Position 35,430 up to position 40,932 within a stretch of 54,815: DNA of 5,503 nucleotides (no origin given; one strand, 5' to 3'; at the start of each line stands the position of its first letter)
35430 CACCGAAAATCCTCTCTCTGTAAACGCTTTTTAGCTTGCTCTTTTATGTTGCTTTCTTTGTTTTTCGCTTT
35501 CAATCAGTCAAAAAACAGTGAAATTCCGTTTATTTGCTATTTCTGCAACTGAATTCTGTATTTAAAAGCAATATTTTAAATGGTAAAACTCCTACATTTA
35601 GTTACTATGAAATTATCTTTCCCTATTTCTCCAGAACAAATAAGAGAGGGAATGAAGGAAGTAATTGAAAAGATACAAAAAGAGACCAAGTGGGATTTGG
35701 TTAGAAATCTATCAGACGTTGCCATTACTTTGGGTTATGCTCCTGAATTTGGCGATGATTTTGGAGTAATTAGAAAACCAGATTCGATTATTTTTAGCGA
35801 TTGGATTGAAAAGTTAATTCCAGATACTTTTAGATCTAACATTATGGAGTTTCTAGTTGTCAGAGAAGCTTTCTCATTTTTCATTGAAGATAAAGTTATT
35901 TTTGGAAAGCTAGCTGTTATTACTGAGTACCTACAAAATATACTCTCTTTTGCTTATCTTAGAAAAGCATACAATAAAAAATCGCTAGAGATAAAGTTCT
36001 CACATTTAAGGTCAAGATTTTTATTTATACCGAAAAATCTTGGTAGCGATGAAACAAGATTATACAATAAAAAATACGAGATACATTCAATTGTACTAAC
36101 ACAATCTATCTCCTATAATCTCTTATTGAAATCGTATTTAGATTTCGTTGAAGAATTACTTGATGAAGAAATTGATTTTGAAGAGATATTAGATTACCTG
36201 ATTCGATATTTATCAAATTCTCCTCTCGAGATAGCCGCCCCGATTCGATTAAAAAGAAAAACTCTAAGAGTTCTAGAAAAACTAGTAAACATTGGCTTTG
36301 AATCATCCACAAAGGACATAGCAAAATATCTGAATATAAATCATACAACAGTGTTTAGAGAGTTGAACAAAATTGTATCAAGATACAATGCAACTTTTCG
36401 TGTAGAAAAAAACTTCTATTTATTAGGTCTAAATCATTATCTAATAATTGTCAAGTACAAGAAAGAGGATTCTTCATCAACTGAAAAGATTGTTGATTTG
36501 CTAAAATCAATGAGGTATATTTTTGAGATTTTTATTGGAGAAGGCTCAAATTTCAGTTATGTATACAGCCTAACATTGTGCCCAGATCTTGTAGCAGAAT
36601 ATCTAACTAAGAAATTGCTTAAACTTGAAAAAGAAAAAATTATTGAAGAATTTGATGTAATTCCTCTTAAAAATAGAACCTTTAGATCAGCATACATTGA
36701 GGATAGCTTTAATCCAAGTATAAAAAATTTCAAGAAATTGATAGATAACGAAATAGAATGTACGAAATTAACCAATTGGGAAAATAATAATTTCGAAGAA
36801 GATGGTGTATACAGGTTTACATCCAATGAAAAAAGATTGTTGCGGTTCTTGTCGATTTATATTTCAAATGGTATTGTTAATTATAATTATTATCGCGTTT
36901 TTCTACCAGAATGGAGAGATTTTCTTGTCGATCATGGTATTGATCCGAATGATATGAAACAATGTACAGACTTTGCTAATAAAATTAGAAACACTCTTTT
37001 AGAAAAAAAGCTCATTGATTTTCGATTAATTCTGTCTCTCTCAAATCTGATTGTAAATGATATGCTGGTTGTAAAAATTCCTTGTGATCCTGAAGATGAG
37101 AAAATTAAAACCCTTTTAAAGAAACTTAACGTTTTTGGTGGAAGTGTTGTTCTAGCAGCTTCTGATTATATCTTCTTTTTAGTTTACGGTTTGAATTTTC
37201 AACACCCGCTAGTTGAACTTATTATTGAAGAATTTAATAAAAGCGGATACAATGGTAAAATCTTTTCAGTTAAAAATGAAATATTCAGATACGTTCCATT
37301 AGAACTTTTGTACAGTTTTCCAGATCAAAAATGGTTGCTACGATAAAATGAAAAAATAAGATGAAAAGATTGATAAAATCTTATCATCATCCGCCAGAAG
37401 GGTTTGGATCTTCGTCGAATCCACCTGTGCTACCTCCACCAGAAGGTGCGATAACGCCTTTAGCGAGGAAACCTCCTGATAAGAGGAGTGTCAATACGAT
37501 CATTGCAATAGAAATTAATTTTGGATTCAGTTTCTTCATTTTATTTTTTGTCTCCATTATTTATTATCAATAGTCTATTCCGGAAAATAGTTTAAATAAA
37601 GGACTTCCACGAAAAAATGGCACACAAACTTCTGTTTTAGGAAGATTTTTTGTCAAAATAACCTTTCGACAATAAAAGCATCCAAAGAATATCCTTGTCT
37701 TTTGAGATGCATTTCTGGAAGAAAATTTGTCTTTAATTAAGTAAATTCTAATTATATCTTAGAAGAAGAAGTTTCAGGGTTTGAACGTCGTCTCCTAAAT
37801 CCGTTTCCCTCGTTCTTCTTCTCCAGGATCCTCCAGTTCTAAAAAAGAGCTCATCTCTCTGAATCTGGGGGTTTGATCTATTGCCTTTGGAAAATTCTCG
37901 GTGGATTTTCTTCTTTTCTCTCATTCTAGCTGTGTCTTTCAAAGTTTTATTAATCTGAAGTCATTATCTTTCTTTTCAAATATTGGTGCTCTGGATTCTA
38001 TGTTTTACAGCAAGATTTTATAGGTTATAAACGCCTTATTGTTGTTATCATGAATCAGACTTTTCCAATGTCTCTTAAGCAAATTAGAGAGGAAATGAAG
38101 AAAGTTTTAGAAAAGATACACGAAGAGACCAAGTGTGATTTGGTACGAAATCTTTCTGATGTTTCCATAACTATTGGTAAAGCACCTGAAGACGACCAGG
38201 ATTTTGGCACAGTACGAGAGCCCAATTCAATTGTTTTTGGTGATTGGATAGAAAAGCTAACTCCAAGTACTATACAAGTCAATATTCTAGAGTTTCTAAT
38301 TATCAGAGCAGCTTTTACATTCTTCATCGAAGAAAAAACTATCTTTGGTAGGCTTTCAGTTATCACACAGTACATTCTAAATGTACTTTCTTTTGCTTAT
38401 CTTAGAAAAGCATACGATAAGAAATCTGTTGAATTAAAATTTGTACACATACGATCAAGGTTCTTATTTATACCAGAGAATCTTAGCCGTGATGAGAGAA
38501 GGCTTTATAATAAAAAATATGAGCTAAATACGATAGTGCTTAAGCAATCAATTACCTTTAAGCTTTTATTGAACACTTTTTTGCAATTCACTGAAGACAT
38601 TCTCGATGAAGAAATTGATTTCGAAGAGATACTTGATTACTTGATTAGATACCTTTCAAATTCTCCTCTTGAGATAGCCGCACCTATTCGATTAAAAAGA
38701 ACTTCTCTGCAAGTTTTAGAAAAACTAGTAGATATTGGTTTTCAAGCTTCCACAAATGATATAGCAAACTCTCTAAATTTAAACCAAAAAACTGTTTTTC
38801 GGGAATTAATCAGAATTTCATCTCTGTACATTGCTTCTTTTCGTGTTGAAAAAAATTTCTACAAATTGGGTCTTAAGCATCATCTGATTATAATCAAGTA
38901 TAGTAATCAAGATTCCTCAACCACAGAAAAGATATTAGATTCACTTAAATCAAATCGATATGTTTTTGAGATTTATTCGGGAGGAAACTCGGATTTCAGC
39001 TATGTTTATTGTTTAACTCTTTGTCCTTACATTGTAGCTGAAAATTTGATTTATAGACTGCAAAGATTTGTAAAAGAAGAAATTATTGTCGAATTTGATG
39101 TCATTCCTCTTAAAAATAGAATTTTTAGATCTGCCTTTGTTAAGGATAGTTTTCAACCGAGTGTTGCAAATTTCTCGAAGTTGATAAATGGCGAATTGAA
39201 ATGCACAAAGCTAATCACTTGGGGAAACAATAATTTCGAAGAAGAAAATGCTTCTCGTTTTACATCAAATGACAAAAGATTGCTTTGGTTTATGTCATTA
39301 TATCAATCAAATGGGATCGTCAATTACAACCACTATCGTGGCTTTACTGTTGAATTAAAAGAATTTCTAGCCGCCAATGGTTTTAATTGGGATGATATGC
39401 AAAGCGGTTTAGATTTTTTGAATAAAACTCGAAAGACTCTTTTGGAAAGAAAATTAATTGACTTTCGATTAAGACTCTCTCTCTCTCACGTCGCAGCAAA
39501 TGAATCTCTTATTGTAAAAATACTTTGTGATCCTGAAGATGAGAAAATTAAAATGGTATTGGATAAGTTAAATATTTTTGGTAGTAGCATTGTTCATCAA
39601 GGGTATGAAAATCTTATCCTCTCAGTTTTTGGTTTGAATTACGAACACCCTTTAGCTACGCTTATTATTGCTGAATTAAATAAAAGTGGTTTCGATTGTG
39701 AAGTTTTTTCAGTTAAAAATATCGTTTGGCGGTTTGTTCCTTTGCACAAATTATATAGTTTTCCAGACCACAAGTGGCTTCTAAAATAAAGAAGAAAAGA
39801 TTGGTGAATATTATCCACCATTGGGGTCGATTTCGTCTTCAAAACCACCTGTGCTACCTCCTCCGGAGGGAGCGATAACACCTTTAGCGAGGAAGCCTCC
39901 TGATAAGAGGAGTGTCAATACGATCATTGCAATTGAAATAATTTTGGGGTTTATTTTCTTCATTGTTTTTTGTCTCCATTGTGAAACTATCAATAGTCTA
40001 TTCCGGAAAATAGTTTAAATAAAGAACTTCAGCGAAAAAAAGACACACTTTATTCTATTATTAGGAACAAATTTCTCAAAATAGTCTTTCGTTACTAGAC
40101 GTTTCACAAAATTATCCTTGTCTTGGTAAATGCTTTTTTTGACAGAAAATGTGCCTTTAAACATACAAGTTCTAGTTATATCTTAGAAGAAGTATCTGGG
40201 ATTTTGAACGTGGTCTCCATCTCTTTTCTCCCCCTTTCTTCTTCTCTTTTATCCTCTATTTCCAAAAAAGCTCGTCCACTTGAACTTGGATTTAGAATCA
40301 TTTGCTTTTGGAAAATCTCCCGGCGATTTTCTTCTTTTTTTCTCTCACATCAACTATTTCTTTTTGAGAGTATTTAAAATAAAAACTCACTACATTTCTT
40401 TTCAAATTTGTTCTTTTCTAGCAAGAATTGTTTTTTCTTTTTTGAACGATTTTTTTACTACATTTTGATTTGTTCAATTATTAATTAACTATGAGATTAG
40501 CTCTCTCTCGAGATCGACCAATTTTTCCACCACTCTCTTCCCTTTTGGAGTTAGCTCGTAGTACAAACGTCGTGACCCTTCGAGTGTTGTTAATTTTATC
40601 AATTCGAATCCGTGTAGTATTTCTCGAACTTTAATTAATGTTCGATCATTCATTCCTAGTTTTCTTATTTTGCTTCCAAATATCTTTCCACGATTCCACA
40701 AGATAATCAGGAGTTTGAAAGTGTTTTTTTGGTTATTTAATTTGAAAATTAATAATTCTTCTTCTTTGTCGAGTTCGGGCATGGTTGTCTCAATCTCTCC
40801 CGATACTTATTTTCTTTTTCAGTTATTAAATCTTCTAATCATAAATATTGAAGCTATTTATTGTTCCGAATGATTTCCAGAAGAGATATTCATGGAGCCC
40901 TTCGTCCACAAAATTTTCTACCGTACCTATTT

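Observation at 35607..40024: Duplicated regulator plus secreted-peptide cassette: candidate archaeal peptide signalling (quorum-sensing-like) system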

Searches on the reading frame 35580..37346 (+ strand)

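Call 3: search_protein_families(library=pfam, proteins=[window:35580-37346:+], max_evalue=0.1)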
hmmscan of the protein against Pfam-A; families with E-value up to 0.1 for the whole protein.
window:35580-37346:+ (588 aa): 2 families
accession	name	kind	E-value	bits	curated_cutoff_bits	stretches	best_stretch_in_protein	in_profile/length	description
PF13936.12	HTH_38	-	0.011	15.9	27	1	243-263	22-42/44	Helix-turn-helix domain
PF16335.10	GtaA_6_Hairpin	-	0.072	12.8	24.9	0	437-471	133-167/343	Glutaminase A six helical-hairpin domain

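Call 63: search_protein_families(library=ncbifam, proteins=[window:35607-37346:+], max_evalue=0.1)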
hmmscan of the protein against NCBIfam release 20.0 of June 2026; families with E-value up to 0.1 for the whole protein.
window:35607-37346:+ (579 aa): 3 families
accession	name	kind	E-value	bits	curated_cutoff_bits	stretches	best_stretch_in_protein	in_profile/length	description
NF053606.1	Sta1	subfamily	0.0085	16.2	80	1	215-258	18-60/100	Sta1 family transcriptional regulator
NF040939.2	trans_reg_lrs14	equivalog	0.012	15.6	90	1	215-258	19-62/103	Lrs14 family HTH-type transcriptional regulator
TIGR01884.1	cas_HTH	subfamily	0.027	13.9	60.2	1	210-255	135-179/202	CRISPR-associated CARF protein Csa3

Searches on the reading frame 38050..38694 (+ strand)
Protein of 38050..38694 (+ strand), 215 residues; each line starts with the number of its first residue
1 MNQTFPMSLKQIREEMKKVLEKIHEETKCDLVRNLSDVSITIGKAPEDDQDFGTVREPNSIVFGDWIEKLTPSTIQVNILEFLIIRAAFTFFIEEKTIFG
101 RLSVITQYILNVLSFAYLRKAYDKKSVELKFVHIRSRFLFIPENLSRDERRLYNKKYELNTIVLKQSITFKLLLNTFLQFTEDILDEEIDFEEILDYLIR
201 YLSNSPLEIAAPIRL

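Call 36: predict_structure(alignment_id=A3)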
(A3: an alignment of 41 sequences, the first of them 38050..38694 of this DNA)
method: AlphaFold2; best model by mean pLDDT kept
length: 215 residues; sequences in the alignment: 41
mean_pLDDT: 87.2   pTM: 0.87
mean pLDDT of the five models: 87.2, 86.9, 86.7, 84.7, 84.5
residues with pLDDT >= 90: 122; 70-90: 76; 50-70: 8; < 50: 9
segments of 3 or more residues with pLDDT < 50: 207-215
pLDDT, mean of each block of 10 residues (from residue 1): 79 97 96 96 91 93 95 91 97 94 92 94 83 82 84 90 89 91 76 88 61 36
secondary structure, 60 per line:
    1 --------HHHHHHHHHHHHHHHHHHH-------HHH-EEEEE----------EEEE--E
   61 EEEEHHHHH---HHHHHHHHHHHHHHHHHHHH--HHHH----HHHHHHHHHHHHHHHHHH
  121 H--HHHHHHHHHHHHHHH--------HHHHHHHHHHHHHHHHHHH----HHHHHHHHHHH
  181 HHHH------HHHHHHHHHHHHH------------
elements in order: H9-27 E39-43 E54-57 E60-64 H65-69 H73-92 H95-98 H103-121 H124-138 H147-165 H170-184 H191-203

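Call 74: search_solved_structures(query=A3, max_evalue=10, show_alignments=3)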
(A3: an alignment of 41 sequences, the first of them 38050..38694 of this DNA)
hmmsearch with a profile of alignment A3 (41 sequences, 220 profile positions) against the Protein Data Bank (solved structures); distinct sequences matched with E-value up to 10: 6.
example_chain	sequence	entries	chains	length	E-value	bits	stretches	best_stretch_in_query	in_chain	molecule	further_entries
8fbk_A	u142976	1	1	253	0.41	13.4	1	122-198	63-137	KWOCA_65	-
3vjf_A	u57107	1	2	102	0.54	13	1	143-203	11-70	WA20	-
1j8m_F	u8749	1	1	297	0.59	12.9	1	144-189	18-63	SIGNAL RECOGNITION 54 KDA PROTEIN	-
1j8y_F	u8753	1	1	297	0.59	12.9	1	144-189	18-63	SIGNAL RECOGNITION 54 KDA PROTEIN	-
6kos_A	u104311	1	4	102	0.66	12.8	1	143-203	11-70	SUWA (Super WA20)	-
2hx6_A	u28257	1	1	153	1.3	11.8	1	113-184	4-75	Ribonuclease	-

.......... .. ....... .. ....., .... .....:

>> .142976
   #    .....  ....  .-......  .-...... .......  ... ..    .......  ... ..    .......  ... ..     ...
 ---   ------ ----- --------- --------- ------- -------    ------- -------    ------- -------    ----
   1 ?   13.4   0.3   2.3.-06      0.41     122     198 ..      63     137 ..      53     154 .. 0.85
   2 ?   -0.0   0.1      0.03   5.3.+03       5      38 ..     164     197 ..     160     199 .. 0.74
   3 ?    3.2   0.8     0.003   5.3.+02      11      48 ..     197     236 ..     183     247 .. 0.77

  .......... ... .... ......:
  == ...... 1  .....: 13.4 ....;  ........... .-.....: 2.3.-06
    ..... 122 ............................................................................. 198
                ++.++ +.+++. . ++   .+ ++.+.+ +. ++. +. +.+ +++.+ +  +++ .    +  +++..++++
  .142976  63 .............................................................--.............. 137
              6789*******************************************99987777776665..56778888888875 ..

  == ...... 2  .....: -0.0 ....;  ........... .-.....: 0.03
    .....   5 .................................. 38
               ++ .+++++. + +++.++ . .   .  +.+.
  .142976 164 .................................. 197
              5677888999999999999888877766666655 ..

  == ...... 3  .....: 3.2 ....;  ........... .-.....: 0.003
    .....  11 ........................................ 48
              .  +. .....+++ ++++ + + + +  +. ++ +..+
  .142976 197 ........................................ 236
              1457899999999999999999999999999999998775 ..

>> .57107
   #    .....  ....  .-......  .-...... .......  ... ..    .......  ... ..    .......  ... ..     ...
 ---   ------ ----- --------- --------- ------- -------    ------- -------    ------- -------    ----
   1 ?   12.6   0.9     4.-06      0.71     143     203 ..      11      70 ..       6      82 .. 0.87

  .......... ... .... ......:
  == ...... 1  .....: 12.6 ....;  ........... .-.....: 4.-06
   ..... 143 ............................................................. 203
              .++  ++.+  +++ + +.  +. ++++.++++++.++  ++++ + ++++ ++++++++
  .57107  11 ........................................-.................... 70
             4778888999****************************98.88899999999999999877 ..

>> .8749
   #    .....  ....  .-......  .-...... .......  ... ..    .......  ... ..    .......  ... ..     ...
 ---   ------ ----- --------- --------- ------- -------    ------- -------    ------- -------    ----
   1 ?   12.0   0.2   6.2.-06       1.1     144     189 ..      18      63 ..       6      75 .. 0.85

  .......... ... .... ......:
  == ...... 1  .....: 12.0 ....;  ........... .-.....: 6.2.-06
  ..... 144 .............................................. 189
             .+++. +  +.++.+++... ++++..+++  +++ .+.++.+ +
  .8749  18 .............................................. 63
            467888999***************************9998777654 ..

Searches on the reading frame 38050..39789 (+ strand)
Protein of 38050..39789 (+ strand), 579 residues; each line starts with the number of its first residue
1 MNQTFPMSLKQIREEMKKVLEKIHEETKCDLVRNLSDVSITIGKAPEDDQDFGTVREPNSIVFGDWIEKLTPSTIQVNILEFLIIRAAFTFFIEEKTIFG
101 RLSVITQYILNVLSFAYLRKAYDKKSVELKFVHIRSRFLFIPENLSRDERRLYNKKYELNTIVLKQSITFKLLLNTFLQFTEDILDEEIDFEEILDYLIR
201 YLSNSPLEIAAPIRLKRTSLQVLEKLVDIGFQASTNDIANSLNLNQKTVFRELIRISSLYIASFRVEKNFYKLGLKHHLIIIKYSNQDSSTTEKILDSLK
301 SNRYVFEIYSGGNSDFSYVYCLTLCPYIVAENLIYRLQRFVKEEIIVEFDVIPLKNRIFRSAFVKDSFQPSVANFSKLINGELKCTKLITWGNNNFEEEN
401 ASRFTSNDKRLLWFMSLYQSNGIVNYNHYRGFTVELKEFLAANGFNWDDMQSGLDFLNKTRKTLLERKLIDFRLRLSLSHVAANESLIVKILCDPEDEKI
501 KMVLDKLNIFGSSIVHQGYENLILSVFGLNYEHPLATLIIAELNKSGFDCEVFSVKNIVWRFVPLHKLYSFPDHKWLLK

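Call 3: search_protein_families(library=pfam, proteins=[window:38050-39789:+], max_evalue=0.1)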
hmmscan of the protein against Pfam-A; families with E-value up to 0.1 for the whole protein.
window:38050-39789:+ (579 aa): 0 families

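Call 11: find_homologous_proteins(query=window:38050-39789:+, max_evalue=0.001)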
Query window:38050-39789:+ (579 aa): 16 proteins with E <= 0.001 among 8000 candidates. Only proteins of 318 to 1014 residues were searched: fused or split forms outside these lengths cannot appear, so this answer is no evidence that the protein stands alone or is whole; lengths 'longer' or 'shorter' looks for them.
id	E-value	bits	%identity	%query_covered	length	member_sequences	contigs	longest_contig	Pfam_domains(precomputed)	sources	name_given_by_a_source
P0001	0.0e+0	1279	100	100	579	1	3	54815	-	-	-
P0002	0.0e+0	1112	86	100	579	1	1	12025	-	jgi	-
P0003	2.5e-257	873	67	100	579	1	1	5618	-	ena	-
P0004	3.8e-186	638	68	75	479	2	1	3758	-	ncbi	-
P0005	2.2e-185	636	49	100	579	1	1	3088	-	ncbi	-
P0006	1.1e-181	623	49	100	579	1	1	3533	-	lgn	-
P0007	2.5e-176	606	48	100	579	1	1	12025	-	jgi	-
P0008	7.5e-173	594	48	100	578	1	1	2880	-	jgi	-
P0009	1.5e-151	524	44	100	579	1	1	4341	-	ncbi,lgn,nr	ncbi:MAG: hypothetical protein FK731_09910 [Asgard group archaeon]|nr:hypothetical protein [Asgard g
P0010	1.2e-145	504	43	99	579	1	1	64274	-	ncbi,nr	ncbi:MAG: hypothetical protein FK733_10935 [Asgard group archaeon]|nr:hypothetical protein [Asgard g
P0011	2.7e-144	500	43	99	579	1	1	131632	-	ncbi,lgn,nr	ncbi:MAG: hypothetical protein JXA54_06985 [Candidatus Heimdallarchaeota archaeon]|nr:hypothetical p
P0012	4.4e-141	489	66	60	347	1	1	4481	-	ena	-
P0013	8.7e-138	479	42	99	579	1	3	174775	-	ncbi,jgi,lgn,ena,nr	ncbi:MAG TPA: hypothetical protein VMZ29_02920 [Candidatus Bathyarchaeia archaeon]|nr:hypothetical p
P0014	3.6e-137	477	40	99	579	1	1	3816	-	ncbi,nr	ncbi:MAG: hypothetical protein FK733_06080 [Asgard group archaeon]|nr:hypothetical protein [Asgard g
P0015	4.2e-135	470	41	97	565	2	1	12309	-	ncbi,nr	ncbi:MAG: hypothetical protein FK734_05425 [Asgard group archaeon]|nr:hypothetical protein [Asgard g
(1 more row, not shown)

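Call 24: search_protein_representatives(protein=window:38050-39789:+)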
Query: 579 residues. Proteins with E-value up to 0.001 (for the whole library): 78; up to 1e-10: 62; up to 1e-30: 24. The best 78 are listed.
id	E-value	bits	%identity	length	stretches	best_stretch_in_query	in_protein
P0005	7.1e-186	635.6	49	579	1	1-578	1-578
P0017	9.4e-138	476.8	40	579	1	4-579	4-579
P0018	1.9e-117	409.7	38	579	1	3-577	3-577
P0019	4.4e-107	375.6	34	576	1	5-579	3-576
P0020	4.8e-105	368.8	34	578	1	1-578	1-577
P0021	3.3e-104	366.0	35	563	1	16-578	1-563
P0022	6.2e-104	365.2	36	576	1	8-579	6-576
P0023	2.3e-98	346.8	33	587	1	3-578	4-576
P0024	2.1e-89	317.2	31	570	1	9-578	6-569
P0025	1.2e-86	308.1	31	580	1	6-578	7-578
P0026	9.8e-84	298.5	30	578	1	5-578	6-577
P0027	2.6e-83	297.1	31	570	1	10-579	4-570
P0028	4.2e-83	296.4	32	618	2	4-288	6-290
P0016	9.0e-77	275.5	46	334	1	1-300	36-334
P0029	1.3e-67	245.2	29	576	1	9-576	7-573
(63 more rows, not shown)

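Call 63: search_protein_families(library=ncbifam, proteins=[window:38050-39789:+], max_evalue=0.1)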
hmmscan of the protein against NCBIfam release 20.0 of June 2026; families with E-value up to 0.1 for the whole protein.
window:38050-39789:+ (579 aa): 4 families
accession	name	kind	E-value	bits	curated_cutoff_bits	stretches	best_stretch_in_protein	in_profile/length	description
TIGR01884.1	cas_HTH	subfamily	0.016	14.6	60.2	1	210-253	135-177/202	CRISPR-associated CARF protein Csa3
NF053606.1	Sta1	subfamily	0.025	14.7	80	1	215-258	18-60/100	Sta1 family transcriptional regulator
NF040939.2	trans_reg_lrs14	equivalog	0.03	14.4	90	1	214-258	18-62/103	Lrs14 family HTH-type transcriptional regulator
NF053587.1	SpmdActasePaiA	equivalog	0.053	13.3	250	0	219-281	51-113/172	spermidine/spermine N(1)-acetyltransferase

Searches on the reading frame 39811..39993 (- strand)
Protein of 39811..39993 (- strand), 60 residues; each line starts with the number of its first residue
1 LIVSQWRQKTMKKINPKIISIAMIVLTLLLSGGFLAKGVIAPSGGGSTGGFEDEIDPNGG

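Call 3: search_protein_families(library=pfam, proteins=[window:39811-39993:-], max_evalue=0.1)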
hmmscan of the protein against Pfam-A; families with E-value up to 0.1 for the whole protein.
window:39811-39993:- (60 aa): 1 family
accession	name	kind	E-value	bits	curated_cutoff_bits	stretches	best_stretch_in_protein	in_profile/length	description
PF17000.10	Asp5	-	0.025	15.2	25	1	4-30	41-67/71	Accessory secretory protein Sec, Asp5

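Call 63: search_protein_families(library=ncbifam, proteins=[window:39814-39963:-], max_evalue=0.1)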
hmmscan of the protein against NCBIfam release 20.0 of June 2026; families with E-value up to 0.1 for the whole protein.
window:39814-39963:- (50 aa): 0 families

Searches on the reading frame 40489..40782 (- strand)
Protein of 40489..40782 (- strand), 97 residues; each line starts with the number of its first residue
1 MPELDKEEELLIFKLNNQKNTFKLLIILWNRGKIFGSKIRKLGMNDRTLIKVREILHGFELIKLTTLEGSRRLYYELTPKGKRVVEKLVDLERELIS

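Call 3: search_protein_families(library=pfam, proteins=[window:40489-40782:-], max_evalue=0.1)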
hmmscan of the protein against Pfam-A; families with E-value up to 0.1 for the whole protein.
window:40489-40782:- (97 aa): 2 families
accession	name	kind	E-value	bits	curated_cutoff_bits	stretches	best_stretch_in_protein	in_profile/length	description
PF04458.17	DUF505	-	0.0017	17.2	28.7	1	51-90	366-408/622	Protein of unknown function (DUF505)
PF03551.20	PadR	-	0.04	14.4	27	0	68-86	56-74/75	Transcriptional regulator PadR-like family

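Call 63: search_protein_families(library=ncbifam, proteins=[window:40489-40782:-], max_evalue=0.1)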
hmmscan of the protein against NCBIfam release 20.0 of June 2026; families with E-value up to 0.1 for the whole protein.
window:40489-40782:- (97 aa): 1 family
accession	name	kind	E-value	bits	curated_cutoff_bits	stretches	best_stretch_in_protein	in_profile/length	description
NF053658.1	SSO5209_fam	equivalog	0.029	14.1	140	1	49-88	32-70/81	SSO5209 family protein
